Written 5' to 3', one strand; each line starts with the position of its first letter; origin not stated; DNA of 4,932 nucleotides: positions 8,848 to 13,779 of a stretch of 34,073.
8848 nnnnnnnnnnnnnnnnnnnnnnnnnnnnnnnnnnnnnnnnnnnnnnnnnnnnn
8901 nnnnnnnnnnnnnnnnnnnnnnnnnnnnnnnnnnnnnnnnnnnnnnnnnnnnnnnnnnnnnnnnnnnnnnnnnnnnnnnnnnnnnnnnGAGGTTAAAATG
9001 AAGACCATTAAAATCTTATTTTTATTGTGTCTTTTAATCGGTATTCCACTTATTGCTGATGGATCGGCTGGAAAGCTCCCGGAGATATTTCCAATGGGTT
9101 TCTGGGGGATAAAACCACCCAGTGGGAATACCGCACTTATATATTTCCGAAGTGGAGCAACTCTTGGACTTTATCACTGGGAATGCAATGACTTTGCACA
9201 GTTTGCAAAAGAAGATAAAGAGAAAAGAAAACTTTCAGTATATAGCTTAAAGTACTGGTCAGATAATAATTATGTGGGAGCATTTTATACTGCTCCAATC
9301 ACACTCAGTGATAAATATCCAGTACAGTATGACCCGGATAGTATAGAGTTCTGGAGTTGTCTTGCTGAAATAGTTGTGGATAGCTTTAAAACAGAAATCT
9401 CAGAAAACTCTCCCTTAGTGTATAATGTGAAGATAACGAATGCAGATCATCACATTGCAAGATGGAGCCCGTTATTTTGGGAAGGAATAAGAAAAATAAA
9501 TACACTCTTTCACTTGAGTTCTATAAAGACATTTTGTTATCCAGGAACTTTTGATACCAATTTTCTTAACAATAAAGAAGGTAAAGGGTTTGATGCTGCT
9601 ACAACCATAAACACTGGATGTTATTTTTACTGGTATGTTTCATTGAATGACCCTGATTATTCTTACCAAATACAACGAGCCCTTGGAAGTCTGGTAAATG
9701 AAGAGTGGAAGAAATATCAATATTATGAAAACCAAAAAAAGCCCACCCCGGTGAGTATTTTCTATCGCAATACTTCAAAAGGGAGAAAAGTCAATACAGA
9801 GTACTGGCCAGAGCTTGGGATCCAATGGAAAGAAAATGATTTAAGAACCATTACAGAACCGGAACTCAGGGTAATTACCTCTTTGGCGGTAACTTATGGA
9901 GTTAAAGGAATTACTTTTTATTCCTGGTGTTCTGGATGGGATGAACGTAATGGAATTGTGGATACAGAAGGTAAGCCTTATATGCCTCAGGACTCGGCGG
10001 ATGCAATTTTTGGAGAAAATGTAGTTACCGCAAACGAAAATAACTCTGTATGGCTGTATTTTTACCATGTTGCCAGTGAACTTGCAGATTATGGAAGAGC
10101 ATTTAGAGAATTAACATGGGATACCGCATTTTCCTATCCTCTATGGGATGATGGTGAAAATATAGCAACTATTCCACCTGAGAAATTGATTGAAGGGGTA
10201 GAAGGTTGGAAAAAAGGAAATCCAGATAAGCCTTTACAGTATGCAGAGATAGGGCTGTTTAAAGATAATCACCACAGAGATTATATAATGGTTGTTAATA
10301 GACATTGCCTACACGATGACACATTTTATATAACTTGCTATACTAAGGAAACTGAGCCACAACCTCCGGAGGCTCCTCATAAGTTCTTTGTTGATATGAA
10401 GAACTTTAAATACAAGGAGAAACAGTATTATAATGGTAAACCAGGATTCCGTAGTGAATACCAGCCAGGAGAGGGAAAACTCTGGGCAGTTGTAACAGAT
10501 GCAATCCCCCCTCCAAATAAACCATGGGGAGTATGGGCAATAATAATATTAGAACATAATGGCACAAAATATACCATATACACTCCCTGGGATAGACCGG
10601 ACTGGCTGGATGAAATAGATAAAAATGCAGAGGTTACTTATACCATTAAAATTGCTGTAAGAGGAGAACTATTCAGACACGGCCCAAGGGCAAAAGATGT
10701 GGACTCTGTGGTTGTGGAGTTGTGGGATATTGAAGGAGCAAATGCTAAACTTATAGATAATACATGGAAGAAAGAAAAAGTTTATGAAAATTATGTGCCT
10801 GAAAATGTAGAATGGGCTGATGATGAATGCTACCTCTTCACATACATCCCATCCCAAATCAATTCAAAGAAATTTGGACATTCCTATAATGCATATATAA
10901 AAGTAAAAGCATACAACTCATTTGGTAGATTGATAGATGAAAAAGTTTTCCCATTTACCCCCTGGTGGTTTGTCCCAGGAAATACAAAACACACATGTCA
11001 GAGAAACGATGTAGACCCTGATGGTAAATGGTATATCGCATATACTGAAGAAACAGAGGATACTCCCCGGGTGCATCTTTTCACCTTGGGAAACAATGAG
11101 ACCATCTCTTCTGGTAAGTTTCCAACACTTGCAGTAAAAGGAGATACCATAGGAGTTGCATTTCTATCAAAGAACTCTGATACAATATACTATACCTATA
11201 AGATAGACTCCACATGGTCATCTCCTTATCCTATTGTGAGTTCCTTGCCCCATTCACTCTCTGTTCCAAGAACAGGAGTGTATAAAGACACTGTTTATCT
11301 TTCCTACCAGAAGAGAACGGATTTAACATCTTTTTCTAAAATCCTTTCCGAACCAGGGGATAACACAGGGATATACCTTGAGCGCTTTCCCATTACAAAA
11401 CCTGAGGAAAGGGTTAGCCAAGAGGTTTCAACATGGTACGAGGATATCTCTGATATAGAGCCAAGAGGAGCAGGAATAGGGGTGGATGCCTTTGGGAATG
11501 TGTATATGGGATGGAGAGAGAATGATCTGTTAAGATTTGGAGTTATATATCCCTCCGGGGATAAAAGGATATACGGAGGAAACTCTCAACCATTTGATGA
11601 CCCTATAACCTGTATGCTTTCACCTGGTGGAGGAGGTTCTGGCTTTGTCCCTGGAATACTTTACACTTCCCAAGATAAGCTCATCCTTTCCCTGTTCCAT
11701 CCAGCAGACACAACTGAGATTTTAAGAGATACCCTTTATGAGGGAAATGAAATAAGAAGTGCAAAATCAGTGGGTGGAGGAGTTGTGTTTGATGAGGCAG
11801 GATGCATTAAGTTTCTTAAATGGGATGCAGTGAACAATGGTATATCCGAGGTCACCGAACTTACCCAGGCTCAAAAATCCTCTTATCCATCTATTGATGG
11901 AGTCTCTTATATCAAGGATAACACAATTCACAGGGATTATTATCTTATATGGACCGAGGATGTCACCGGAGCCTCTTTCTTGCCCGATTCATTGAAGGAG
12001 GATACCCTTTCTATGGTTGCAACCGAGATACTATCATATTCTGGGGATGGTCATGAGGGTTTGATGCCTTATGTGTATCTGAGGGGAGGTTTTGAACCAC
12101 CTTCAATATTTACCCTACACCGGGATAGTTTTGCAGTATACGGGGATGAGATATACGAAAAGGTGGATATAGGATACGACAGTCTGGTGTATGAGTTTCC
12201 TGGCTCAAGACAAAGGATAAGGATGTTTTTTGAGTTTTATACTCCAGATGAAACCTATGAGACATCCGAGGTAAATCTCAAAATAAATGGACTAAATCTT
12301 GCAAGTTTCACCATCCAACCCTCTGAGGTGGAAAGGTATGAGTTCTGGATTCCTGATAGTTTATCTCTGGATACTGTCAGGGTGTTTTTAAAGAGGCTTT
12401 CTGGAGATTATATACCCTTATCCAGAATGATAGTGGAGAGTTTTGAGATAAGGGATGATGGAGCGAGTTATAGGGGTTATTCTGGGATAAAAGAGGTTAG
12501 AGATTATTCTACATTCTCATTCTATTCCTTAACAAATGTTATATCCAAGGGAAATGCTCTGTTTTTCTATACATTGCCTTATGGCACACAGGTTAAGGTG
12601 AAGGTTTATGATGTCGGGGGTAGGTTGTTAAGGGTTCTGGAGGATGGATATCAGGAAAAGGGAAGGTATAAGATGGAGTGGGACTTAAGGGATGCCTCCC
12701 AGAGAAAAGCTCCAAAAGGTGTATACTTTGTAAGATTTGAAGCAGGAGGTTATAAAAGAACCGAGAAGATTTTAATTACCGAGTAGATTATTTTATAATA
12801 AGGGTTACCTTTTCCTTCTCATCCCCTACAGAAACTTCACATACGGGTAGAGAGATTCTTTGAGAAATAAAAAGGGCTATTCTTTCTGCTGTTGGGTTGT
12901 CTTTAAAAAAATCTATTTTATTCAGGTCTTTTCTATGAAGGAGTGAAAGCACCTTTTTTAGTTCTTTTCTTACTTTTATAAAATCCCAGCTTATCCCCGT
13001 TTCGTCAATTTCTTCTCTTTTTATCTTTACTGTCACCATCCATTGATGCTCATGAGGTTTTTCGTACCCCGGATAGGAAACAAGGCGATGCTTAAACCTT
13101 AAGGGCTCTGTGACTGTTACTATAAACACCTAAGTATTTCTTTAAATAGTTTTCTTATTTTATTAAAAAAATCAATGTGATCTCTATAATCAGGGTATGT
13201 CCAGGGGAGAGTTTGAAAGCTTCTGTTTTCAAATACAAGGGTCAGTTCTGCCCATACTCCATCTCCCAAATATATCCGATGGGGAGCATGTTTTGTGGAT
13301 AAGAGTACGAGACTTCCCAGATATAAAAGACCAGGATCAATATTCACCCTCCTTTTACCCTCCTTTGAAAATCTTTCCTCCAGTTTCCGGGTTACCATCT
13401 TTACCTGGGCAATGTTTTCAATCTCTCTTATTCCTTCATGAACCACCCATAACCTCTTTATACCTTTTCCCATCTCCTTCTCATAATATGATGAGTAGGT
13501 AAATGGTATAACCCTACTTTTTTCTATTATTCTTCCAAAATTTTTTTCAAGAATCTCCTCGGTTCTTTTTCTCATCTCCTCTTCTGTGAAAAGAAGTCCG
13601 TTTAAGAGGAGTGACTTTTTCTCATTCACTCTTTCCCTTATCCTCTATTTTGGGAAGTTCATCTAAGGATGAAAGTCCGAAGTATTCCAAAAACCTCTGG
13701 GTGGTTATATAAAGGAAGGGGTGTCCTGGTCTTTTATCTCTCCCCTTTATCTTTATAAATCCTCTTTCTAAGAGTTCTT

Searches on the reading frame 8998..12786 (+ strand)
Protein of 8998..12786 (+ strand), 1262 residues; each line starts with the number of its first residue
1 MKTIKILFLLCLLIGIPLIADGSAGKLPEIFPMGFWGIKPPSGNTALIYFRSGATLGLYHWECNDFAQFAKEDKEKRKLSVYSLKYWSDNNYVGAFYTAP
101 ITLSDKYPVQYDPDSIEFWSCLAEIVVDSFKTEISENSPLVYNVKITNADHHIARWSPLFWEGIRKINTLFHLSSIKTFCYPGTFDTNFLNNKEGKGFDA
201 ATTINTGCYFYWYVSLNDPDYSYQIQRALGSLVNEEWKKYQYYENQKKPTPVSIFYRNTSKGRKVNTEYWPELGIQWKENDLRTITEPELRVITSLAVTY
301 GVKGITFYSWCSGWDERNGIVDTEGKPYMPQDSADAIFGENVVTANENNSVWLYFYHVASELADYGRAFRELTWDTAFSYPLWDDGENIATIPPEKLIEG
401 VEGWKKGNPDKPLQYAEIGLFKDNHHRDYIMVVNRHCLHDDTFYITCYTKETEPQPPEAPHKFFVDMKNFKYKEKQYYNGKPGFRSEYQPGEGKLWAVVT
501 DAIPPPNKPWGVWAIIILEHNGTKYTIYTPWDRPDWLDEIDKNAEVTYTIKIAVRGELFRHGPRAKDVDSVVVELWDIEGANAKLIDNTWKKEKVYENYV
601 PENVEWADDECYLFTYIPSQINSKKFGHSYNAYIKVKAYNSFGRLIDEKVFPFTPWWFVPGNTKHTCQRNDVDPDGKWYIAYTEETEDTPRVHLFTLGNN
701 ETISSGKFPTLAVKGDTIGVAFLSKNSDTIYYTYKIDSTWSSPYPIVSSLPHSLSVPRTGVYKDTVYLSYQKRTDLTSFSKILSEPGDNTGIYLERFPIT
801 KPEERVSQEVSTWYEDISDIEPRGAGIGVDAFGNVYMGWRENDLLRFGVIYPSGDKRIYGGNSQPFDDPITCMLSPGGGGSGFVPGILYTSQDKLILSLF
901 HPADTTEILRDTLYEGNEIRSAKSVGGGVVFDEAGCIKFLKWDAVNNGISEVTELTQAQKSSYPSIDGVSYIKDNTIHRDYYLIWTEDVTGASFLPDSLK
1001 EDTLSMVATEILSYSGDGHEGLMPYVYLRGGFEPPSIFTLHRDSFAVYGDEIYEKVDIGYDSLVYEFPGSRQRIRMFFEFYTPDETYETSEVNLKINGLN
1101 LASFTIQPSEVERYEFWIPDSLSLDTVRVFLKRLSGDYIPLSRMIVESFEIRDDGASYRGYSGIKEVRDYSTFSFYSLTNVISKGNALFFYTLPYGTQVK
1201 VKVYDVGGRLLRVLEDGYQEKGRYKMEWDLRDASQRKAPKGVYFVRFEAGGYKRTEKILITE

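Call 6: search_protein_families(library=pfam, proteins=[window:8998-12786:+], max_evalue=1)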
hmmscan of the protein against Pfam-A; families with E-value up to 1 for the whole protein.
window:8998-12786:+ (1262 aa): 2 families
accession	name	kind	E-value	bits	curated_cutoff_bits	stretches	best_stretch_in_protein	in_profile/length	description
PF13860.13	FlgD_ig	-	2.8e-06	27.6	27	1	1197-1249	23-75/79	FlgD Ig-like domain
PF18962.6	Por_Secre_tail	-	0.0014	19.3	27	1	1197-1260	20-75/75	Secretion system C-terminal sorting domain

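Call 8: search_protein_families(library=ncbifam, proteins=[window:8998-12786:+], max_evalue=1)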
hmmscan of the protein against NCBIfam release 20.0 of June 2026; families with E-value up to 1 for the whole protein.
window:8998-12786:+ (1262 aa): 5 families
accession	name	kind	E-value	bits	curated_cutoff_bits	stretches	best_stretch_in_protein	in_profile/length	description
TIGR04183.1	Por_Secre_tail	domain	1.9e-06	27.7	23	1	1188-1260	10-71/72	T9SS type A sorting domain-containing protein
NF005176.1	PRK06655.1-1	equivalog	3.5e-05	23.8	230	1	1197-1250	97-150/197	flagellar hook assembly protein FlgD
NF033707.1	T9SS_sortase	equivalog_domain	0.00022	19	420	1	1198-1248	1024-1076/1095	type IX secretion system sortase PorU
NF009276.0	PRK12633.1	equivalog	0.058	13.1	383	1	1197-1249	129-181/234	flagellar basal body rod modification protein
NF009452.0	PRK12812.1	equivalog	0.17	11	258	1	1197-1247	152-204/289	flagellar basal body rod modification protein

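Call 76: search_solved_structures(query=window:8998-12786:+, max_evalue=0.01)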
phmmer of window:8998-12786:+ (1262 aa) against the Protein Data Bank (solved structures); distinct sequences matched with E-value up to 0.01: 0.

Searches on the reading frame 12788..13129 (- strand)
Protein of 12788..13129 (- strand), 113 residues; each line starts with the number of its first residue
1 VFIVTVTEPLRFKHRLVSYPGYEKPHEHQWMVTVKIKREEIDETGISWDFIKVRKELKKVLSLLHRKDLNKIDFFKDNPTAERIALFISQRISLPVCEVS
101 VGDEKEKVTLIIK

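Call 55: search_protein_families(library=pfam, proteins=[window:12788-13129:-], max_evalue=0.01)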
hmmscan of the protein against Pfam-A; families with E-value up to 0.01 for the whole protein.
window:12788-13129:- (113 aa): 1 family
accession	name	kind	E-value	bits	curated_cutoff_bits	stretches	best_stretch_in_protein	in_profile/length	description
PF01242.24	PTPS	-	4.1e-16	59.5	22.4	1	4-96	2-96/121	6-pyruvoyl tetrahydropterin synthase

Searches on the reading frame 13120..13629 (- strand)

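Call 55: search_protein_families(library=pfam, proteins=[window:13120-13629:-], max_evalue=0.01)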
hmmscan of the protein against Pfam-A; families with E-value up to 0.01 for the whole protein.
window:13120-13629:- (169 aa): 1 family
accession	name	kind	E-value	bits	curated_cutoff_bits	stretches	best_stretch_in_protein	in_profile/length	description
PF14385.11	DUF4416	-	4e-52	176.8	27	1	7-161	4-161/162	Domain of unknown function (DUF4416)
